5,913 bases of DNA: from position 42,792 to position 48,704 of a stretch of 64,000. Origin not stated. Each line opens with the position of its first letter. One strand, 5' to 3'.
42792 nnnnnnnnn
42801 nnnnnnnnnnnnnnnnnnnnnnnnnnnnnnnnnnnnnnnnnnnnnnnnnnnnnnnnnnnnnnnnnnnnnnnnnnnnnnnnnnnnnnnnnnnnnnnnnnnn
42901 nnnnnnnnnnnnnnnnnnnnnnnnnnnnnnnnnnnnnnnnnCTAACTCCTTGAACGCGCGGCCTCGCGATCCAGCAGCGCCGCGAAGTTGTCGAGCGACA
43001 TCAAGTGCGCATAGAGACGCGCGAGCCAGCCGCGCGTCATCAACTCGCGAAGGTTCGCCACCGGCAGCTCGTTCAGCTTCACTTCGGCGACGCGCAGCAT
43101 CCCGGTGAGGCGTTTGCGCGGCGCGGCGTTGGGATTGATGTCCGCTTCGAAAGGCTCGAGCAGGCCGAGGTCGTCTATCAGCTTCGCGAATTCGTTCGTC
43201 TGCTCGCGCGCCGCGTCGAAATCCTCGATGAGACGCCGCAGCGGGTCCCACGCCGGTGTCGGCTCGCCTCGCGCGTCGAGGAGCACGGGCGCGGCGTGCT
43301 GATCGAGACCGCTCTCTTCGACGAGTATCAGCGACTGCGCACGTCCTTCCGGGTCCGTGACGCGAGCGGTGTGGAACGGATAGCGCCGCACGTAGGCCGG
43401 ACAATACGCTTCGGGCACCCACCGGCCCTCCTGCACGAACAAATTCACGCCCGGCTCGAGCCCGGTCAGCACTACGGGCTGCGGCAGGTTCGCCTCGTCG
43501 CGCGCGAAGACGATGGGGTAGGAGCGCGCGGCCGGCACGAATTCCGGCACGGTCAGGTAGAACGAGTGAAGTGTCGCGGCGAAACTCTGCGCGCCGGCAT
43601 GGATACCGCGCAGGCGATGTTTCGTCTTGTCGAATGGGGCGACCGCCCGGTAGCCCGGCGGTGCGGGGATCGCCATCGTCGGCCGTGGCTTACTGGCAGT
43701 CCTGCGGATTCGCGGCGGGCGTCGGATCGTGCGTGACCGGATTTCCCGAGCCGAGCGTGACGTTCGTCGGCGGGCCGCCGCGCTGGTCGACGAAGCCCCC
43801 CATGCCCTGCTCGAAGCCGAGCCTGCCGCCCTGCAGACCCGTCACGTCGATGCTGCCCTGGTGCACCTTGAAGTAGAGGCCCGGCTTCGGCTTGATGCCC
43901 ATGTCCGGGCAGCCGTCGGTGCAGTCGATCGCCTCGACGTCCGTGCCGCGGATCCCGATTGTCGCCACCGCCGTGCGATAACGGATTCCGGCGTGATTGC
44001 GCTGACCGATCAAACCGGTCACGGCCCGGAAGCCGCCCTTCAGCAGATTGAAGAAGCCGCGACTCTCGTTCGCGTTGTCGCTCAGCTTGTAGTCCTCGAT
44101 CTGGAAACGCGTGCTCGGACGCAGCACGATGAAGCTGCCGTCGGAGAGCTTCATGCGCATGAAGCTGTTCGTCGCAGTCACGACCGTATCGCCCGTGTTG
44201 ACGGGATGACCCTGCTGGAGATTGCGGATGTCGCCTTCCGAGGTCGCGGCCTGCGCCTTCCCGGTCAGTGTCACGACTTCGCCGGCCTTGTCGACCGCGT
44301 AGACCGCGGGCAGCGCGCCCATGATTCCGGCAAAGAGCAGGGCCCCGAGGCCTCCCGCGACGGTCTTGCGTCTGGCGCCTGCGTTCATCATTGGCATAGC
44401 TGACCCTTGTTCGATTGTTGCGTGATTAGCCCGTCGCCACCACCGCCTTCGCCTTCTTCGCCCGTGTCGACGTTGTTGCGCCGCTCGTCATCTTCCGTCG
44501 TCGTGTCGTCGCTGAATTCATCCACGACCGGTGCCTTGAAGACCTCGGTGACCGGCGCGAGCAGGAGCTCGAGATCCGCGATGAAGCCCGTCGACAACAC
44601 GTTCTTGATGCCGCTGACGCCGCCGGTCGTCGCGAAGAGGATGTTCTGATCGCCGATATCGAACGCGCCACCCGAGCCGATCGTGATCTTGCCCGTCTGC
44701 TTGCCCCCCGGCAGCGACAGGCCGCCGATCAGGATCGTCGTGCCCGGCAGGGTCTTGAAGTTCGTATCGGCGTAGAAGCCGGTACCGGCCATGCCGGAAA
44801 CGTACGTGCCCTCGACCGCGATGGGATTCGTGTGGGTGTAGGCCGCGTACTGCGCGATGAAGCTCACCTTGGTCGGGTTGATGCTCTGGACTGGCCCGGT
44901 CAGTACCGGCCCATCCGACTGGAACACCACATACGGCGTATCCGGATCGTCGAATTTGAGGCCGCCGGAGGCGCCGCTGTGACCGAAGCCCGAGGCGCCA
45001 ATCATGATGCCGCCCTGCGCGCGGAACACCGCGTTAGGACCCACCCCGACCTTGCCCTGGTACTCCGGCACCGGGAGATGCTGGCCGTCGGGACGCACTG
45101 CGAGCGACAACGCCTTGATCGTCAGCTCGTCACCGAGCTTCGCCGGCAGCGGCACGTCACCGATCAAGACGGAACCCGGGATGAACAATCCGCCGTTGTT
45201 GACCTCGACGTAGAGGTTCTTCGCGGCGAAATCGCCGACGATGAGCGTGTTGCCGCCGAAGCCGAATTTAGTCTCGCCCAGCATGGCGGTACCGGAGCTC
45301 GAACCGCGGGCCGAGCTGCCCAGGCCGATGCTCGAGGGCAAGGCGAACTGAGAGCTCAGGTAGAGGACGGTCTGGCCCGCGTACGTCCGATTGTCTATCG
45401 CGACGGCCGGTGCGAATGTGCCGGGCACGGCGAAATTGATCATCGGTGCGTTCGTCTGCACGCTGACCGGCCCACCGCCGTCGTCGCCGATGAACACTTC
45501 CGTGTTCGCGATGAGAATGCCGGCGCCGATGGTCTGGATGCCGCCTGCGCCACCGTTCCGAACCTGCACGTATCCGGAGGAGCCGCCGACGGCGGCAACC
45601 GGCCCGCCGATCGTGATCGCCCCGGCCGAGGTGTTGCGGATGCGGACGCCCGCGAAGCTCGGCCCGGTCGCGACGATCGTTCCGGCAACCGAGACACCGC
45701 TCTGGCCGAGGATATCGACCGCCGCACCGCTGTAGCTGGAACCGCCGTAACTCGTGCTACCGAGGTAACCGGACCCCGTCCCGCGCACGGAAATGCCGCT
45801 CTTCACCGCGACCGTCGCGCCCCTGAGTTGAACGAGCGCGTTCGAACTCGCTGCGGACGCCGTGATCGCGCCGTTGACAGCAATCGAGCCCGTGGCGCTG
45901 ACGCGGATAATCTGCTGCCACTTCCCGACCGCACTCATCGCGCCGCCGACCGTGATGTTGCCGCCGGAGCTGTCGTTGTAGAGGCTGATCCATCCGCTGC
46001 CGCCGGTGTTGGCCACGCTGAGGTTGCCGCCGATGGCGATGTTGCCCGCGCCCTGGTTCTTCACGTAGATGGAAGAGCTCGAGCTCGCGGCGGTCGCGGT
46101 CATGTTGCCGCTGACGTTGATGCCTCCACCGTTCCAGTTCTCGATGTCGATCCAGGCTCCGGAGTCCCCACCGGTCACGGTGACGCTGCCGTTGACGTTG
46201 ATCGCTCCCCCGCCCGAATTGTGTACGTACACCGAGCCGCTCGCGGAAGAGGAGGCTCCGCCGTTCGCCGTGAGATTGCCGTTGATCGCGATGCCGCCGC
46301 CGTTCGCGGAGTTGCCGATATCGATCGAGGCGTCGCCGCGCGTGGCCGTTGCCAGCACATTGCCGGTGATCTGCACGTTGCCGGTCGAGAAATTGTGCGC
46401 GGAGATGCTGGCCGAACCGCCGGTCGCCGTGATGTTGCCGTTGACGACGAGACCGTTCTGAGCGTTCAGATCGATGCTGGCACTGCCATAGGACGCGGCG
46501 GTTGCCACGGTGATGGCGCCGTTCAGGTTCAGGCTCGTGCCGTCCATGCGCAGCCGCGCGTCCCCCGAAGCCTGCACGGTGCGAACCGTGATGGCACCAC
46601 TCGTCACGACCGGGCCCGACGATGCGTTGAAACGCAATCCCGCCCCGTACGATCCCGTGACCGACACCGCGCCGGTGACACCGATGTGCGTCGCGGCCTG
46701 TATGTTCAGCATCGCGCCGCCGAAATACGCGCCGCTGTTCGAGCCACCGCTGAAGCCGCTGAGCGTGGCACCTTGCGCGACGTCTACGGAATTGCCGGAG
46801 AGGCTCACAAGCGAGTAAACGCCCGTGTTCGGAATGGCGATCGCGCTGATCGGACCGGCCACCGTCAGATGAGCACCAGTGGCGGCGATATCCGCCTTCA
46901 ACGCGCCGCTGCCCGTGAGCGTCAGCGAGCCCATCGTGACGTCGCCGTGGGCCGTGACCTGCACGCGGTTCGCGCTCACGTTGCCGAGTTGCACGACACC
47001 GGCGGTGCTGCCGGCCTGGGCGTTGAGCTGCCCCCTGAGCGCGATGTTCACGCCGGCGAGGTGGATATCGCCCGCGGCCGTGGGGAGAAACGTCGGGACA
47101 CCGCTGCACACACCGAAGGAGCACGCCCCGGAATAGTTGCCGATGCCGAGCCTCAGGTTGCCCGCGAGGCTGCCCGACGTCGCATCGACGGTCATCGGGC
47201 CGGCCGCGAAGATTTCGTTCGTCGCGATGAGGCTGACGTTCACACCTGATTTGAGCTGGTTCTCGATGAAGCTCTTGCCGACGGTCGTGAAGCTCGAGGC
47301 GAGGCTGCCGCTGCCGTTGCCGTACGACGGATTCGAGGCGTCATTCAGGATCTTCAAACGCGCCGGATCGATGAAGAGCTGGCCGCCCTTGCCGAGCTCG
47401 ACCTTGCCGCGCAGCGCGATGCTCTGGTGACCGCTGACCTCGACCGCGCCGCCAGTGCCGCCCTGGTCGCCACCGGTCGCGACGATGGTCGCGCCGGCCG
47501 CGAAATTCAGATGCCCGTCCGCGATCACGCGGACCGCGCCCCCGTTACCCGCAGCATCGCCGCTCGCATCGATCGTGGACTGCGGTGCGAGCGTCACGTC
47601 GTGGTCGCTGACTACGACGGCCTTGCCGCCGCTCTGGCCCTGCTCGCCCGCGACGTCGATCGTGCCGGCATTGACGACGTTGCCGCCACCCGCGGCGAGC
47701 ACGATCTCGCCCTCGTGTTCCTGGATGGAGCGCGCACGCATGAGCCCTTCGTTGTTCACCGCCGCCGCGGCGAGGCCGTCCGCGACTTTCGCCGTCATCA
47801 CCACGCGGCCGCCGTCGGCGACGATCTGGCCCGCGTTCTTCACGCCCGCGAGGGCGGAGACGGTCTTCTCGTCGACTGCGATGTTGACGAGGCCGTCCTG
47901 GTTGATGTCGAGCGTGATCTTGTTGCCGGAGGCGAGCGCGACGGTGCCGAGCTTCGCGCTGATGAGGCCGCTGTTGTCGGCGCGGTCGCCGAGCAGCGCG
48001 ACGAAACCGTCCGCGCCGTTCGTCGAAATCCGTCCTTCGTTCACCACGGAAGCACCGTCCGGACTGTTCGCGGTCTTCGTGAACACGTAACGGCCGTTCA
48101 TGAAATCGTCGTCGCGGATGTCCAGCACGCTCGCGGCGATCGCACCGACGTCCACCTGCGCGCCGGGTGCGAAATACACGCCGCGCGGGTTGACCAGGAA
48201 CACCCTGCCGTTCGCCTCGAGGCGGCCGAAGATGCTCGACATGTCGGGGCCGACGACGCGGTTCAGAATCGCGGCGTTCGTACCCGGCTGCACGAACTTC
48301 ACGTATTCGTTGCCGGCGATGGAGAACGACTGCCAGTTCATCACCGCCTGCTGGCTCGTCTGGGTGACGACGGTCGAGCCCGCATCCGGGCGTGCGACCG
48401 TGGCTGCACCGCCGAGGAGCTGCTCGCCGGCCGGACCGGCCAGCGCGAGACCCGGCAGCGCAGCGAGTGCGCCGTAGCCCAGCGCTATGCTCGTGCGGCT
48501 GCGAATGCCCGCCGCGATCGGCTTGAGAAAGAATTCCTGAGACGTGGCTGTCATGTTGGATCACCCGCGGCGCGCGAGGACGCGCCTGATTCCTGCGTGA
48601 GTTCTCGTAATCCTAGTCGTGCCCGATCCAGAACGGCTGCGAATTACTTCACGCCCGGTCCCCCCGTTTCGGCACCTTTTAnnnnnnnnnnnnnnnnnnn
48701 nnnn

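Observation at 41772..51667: Candidate undescribed system: TPS exoprotein locus with its own glycosyltransferase, sulfotransferase, FecR-like partner and SapC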

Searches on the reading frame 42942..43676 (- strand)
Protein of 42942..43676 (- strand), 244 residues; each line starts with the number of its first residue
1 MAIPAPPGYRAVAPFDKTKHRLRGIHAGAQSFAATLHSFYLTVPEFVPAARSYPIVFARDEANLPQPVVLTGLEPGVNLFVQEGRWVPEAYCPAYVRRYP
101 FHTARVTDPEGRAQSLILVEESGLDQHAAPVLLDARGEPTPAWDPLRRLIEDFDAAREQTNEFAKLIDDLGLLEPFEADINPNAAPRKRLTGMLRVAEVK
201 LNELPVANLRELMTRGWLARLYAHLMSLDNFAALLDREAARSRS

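Call 3: search_protein_families(library=pfam, proteins=[window:42942-43676:-], max_evalue=0.01)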
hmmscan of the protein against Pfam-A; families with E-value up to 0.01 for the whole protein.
window:42942-43676:- (244 aa): 1 family
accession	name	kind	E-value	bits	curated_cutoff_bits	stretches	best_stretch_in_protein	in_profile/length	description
PF07277.16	SapC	-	1.3e-52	179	28.9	1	16-234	2-220/220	SapC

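Call 53: predict_structure(alignment_id=A2)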
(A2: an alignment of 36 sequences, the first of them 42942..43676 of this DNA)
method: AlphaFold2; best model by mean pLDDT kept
length: 244 residues; sequences in the alignment: 36
mean_pLDDT: 95.7   pTM: 0.89
mean pLDDT of the five models: 95.7, 95.7, 95.4, 95.2, 95.2
residues with pLDDT >= 90: 228; 70-90: 15; 50-70: 1; < 50: 0
segments of 3 or more residues with pLDDT < 50: none
pLDDT, mean of each block of 10 residues (from residue 1): 88 97 94 96 98 98 96 96 94 96 94 95 97 98 97 96 98 96 88 98 98 98 98 94 90
secondary structure, 60 per line:
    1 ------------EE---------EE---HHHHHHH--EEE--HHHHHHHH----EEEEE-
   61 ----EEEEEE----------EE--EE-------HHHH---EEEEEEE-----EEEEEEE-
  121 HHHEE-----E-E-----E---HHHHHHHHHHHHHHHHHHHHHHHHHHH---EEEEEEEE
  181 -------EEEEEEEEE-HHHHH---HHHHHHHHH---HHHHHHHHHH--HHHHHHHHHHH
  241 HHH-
elements in order: H29-35 E38-40 H43-50 E55-59 E65-70 H94-97 E101-107 E113-119 H143-169 E173-180 E188-196 H198-202 H206-214 H218-227 H230-243

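Call 55: fold_search(model_id=the predicted structure, library=pdb)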
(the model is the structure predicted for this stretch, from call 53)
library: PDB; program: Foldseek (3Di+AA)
matches with E <= 10: 371; with E <= 0.001: 0
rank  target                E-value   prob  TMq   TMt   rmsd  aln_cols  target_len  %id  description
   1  5xbj                  3.6e-02  0.08  0.13  0.07  26.4       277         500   10  The structure of the flagellar hook junction protein HAP1 (FlgK) from Campylobacter jejuni (released 2017-12-06)
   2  9gsx_L                5.7e-02  0.04  0.11  0.05  27.5       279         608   11  Campylobacter hook-filament junction-cap complex (released 2025-04-09)
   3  8cll_A                1.1e-01  0.06  0.10  0.09  27.5       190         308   12  Structural insights into human TFIIIC promoter recognition (released 2023-06-21)
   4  4dn0                  3.0e-01  0.02  0.09  0.08  20.2       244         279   11  PelD 156-455 from Pseudomonas aeruginosa PA14 in complex with c-di-GMP (released 2012-05-23)
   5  8f5z_A                4.1e-01  0.03  0.11  0.05  21.0       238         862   11  Composite map of CryoEM structure of Arabidopsis thaliana phytochrome A (released 2023-06-28)
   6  8qsy_PK               5.4e-01  0.02  0.12  0.08  26.5       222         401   10  Portal capsid interface of full Haloferax tailed virus 1. (released 2024-10-23)
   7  6p66_B                6.5e-01  0.04  0.17  0.10  18.9       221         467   11  The crystal structure of the XPB complex with Bax1 from Archaeoglobus fulgidus at 3.0 Angstrom resolution (released 2020-06-17)
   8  9ha0_A                8.1e-01  0.07  0.12  0.20  20.0       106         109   11  Crystal structure of Cu(II)-bound LmrR_V15Bpy variant BVS (released 2025-03-05)
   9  9qbd_B                8.6e-01  0.10  0.14  0.24  11.1        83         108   19  Crystal structure of Brachyspira hampsonii PadR with Leu88 replaced by 3-aminotyrosine (released 2026-03-11)
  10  9h88_B                9.1e-01  0.07  0.13  0.22  11.7        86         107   10  Crystal structure of LmrR variant V15aY-RNYW with Val15 replaced by 3-aminotyrosine and evolved as Friedel-Crafts alky (released 2025-04-30)
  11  9h88_A                9.7e-01  0.09  0.13  0.24  19.4       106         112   10  Crystal structure of LmrR variant V15aY-RNYW with Val15 replaced by 3-aminotyrosine and evolved as Friedel-Crafts alky (released 2025-04-30)
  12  6qlz_A                9.7e-01  0.06  0.09  0.20  14.8       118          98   13  IDOL F3ab subdomain (released 2020-02-19)
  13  7q92_C                1.0e+00  0.23  0.11  0.09   6.5        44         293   18  Crystal Structure of Agrobacterium tumefaciens NADQ, ATP complex. (released 2022-11-09)
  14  7qz5_A                1.0e+00  0.08  0.14  0.23  14.6        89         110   13  Transcriptional regulator LmrR with Trp-67 and Trp-96 replaced by the unnatural amino acid 5-fluoroTrp (released 2022-11-23)
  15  6qlz_C                1.0e+00  0.06  0.09  0.21  15.2       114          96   14  IDOL F3ab subdomain (released 2020-02-19)
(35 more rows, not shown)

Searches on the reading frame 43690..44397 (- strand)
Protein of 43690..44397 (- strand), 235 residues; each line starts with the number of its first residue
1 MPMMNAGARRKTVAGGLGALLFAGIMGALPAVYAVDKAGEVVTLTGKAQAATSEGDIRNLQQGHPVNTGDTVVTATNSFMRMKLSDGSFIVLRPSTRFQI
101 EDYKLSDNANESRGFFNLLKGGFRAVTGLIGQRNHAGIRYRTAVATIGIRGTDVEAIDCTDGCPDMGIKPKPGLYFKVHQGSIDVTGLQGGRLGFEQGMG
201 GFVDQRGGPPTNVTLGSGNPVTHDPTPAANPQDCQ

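Call 3: search_protein_families(library=pfam, proteins=[window:43690-44397:-], max_evalue=0.01)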
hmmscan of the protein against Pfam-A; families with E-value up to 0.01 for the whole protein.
window:43690-44397:- (235 aa): 1 family
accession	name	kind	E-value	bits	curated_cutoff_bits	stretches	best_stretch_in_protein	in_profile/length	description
PF04773.18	FecR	-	8.9e-09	36.1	24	1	70-157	1-80/97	FecR protein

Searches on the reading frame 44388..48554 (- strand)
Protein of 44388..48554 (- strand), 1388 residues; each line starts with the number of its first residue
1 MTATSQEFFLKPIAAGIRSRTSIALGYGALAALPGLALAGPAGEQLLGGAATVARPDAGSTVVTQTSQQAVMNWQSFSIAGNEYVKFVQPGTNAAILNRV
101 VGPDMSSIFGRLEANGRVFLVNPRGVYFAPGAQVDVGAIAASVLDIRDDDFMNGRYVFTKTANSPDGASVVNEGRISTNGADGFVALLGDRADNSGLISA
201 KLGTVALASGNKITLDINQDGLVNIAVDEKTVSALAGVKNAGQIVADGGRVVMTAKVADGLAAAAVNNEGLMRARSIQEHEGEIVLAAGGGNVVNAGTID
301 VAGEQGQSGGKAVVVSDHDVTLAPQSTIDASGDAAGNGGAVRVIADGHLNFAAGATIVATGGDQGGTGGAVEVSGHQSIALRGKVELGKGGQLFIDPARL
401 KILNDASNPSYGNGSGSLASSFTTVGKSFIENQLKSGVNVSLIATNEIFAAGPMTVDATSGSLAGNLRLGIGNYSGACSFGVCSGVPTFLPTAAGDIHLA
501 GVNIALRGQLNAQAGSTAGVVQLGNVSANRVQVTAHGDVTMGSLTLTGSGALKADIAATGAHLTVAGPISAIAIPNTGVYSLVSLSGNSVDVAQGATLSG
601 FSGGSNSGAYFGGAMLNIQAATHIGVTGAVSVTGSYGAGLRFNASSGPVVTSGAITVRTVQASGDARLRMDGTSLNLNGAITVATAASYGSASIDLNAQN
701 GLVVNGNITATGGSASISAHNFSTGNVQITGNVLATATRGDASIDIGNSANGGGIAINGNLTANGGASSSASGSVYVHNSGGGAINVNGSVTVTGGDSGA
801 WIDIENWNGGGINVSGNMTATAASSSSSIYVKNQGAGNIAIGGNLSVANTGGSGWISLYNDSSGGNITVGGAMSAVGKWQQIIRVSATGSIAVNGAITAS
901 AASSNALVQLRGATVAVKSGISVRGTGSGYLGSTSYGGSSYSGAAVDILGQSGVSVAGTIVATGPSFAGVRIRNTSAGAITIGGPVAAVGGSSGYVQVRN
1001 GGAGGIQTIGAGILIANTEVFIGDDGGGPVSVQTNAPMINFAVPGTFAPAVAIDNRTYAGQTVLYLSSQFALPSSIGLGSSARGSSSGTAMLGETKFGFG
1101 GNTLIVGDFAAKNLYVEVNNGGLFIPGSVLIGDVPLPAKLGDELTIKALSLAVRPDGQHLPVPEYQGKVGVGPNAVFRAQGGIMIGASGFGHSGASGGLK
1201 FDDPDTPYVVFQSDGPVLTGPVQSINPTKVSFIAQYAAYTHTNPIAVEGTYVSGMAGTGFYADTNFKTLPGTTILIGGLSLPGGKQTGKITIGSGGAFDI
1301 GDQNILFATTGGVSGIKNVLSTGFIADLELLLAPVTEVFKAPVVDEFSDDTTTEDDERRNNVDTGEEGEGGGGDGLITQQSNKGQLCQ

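Call 3: search_protein_families(library=pfam, proteins=[window:44388-48554:-], max_evalue=0.01)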
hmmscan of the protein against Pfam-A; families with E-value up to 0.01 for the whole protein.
window:44388-48554:- (1388 aa): 1 family
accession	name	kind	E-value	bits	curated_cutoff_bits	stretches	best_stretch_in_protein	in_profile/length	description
PF05860.19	TPS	-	2.7e-32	113.1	33.5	1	60-300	22-251/252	TPS secretion domain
